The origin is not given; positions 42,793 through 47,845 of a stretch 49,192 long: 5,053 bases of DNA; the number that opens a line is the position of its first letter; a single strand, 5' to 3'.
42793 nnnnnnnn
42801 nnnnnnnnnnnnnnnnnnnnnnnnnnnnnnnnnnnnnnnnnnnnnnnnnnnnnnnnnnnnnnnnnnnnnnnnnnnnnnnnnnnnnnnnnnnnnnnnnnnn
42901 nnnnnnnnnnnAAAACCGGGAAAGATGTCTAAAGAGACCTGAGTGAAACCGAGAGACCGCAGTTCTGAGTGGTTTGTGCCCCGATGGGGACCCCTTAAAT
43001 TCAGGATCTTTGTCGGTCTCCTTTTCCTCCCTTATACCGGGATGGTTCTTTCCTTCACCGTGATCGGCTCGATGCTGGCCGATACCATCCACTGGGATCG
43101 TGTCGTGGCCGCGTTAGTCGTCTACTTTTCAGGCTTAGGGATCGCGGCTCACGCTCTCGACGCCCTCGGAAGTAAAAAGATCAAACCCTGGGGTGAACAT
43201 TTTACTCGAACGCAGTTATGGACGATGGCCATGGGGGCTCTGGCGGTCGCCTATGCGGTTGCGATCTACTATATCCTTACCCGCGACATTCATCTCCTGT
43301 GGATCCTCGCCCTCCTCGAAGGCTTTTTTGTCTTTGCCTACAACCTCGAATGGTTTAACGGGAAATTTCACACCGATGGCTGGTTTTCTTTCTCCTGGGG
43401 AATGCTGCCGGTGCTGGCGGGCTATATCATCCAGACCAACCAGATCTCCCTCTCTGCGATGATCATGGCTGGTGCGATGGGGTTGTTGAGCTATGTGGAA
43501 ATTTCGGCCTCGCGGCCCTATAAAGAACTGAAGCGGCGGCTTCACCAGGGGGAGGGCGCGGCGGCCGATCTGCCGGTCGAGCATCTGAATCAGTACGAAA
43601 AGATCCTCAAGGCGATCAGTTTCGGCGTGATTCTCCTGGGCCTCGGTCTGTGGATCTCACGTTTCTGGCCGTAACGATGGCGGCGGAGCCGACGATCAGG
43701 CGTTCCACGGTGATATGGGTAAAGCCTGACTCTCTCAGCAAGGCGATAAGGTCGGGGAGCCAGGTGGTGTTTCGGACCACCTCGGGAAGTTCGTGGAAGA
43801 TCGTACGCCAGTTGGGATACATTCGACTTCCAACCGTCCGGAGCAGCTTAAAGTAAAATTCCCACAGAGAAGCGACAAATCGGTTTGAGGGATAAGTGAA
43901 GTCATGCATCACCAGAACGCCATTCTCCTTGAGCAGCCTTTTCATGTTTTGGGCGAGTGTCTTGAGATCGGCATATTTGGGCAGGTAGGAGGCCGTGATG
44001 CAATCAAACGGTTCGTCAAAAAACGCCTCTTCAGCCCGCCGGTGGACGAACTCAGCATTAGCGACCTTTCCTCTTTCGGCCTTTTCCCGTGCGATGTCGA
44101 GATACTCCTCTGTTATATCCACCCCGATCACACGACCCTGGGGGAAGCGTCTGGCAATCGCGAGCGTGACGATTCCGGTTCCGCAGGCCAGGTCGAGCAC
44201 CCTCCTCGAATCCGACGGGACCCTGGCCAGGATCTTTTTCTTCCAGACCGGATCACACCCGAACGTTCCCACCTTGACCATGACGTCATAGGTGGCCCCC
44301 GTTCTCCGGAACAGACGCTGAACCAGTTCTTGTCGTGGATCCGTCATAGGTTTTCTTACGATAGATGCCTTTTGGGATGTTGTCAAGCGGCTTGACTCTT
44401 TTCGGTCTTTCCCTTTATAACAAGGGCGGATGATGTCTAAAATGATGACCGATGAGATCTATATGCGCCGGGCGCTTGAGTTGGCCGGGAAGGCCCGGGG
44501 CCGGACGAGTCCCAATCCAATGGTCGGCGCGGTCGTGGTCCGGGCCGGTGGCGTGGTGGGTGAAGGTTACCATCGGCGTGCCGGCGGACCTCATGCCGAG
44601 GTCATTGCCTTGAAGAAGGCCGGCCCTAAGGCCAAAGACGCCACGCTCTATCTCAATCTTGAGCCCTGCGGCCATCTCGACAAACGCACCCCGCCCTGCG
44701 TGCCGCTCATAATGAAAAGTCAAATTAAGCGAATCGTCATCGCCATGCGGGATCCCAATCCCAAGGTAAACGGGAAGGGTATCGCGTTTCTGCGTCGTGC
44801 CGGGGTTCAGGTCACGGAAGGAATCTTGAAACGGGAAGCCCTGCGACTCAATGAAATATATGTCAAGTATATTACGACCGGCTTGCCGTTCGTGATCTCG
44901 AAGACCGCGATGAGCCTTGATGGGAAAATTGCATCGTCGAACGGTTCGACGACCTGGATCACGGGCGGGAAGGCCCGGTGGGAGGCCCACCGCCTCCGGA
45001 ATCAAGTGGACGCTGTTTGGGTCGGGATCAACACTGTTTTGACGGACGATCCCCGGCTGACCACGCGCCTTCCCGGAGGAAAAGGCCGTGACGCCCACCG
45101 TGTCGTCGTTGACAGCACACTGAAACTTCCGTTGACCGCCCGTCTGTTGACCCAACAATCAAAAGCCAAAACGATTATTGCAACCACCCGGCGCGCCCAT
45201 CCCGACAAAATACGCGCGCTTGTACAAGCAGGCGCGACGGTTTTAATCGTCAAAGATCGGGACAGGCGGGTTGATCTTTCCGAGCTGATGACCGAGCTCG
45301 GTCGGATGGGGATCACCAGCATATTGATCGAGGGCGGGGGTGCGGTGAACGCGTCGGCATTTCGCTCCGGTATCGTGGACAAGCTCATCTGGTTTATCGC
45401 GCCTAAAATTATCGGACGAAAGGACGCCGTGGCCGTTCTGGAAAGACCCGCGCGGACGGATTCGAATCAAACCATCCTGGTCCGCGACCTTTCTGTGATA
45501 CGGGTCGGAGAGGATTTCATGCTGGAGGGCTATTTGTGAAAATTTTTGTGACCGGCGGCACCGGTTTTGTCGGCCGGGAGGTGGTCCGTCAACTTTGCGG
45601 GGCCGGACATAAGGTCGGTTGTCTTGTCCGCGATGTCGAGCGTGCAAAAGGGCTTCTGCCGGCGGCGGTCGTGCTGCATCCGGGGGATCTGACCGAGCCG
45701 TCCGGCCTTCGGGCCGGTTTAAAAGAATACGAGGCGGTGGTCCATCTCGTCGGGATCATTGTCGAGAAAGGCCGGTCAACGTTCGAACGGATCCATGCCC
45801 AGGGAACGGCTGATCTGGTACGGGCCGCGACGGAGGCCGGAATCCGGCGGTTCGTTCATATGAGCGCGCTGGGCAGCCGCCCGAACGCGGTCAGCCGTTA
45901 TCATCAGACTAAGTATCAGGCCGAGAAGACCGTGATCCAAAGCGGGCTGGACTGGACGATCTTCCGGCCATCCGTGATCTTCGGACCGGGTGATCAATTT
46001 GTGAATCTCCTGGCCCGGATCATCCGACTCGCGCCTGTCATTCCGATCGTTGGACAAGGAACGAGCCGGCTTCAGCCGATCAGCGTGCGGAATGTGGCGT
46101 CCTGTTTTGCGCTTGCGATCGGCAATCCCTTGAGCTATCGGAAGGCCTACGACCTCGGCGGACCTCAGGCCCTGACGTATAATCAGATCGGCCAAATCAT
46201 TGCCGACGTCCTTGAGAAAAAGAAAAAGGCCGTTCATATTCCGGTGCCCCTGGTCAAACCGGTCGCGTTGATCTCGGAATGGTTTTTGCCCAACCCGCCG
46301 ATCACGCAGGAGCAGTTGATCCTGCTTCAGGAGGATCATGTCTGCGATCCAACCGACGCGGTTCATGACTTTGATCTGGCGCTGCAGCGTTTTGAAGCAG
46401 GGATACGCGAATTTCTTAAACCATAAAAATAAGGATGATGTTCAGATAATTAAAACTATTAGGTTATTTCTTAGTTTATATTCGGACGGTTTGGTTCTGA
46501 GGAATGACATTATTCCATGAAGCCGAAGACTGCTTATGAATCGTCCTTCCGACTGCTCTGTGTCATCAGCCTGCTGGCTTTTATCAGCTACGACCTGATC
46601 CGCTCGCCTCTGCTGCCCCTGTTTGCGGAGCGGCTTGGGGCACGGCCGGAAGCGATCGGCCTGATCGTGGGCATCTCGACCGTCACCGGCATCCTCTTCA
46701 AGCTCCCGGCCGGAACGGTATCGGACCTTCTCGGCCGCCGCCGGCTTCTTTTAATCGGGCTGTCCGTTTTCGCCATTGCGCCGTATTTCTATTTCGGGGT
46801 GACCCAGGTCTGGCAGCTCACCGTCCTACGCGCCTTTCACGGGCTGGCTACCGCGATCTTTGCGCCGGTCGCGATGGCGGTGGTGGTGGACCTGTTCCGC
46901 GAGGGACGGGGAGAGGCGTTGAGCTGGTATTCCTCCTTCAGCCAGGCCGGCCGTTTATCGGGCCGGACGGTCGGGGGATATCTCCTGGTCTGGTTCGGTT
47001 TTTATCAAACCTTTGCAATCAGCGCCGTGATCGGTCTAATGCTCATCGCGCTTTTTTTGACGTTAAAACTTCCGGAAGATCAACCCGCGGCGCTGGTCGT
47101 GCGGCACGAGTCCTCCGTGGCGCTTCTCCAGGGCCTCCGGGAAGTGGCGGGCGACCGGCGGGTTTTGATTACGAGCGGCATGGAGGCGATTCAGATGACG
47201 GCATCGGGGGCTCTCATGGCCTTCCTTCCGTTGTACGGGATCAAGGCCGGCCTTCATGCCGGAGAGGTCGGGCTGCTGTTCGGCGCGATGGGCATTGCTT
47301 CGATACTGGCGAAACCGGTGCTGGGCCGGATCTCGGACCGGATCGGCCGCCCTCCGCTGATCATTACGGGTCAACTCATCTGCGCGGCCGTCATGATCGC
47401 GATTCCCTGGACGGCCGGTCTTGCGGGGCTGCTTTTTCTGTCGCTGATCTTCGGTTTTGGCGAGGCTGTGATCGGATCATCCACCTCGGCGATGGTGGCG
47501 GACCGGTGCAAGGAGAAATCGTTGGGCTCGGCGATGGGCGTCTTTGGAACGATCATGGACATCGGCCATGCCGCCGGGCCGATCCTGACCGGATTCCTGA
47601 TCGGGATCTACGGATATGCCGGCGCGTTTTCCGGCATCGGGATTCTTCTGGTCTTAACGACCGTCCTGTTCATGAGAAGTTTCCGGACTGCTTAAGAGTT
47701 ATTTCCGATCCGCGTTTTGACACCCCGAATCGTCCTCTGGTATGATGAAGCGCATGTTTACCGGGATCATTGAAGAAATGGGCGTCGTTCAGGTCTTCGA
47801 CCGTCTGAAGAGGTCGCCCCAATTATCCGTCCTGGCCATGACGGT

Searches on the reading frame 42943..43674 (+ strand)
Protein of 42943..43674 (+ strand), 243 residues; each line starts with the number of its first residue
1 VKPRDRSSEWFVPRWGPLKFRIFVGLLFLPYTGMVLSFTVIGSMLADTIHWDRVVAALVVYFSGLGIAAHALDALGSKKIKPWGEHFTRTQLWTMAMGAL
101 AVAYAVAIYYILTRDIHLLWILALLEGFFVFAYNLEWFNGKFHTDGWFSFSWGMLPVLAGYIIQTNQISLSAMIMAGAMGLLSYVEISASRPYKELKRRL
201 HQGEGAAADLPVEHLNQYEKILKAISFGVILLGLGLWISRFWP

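Call 6: search_protein_families(library=pfam, proteins=[window:42943-43674:+])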
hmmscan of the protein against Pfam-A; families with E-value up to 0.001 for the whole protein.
window:42943-43674:+ (243 aa): 0 families

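Call 84: search_protein_families(library=pfam, proteins=[window:42943-43674:+], max_evalue=5)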
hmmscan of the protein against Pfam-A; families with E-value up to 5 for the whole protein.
window:42943-43674:+ (243 aa): 1 family
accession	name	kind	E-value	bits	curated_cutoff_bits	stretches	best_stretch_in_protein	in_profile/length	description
PF09843.14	DUF2070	-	2.5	6.8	30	1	33-185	20-172/561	Predicted membrane protein (DUF2070)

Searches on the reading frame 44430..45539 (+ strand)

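Call 6: search_protein_families(library=pfam, proteins=[window:44430-45539:+])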
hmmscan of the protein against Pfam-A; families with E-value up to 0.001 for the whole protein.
window:44430-45539:+ (369 aa): 4 families
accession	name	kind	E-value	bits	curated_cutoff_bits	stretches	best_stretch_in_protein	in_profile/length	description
PF01872.23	RibD_C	-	1.8e-49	168.7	24.1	1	153-363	1-195/197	RibD C-terminal domain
PF00383.29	dCMP_cyt_deam_1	-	1.7e-19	70.1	25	1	7-106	3-102/102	Cytidine and deoxycytidylate deaminase zinc-binding region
PF14437.12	MafB19-deam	-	8.9e-11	42.3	27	1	7-111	2-106/142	MafB19-like deaminase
PF18785.7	Inv-AAD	-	0.00033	21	26.5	0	69-130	52-116/129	Invertebrate-AID/APOBEC-deaminase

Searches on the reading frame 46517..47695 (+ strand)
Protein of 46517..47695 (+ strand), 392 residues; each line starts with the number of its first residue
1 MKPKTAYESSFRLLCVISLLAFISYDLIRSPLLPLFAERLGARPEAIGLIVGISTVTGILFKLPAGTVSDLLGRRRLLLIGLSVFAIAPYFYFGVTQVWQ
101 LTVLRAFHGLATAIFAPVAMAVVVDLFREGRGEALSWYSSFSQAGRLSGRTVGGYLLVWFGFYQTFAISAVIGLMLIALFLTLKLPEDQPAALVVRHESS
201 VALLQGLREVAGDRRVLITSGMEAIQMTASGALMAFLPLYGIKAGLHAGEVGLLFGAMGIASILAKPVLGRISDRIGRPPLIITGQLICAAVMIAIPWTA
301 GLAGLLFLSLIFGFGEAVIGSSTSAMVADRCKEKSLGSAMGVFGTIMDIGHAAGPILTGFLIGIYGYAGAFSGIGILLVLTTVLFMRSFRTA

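Call 6: search_protein_families(library=pfam, proteins=[window:46517-47695:+])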
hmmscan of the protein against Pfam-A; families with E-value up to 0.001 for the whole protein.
window:46517-47695:+ (392 aa): 6 families
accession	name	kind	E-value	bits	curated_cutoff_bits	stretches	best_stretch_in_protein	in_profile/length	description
PF07690.21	MFS_1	-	1.5e-58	198.8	33.4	2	14-245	1-233/347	Major Facilitator Superfamily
PF05977.19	MFS_3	-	9.9e-20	70.9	27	1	40-296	40-301/524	Transmembrane secretion effector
PF12832.13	MFS_1_like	-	8.7e-15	55.1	25.2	2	229-384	14-169/373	MFS_1 like family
PF13347.12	MFS_2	-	3.1e-10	39.6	27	1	164-367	176-386/427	MFS/sugar transport protein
PF00083.30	Sugar_tr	-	0.00029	20.3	22.3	0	47-183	48-191/452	Sugar (and other) transporter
PF03825.22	Nuc_H_symport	-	0.00081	18.9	25.9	1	222-313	10-102/400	Nucleoside H+ symporter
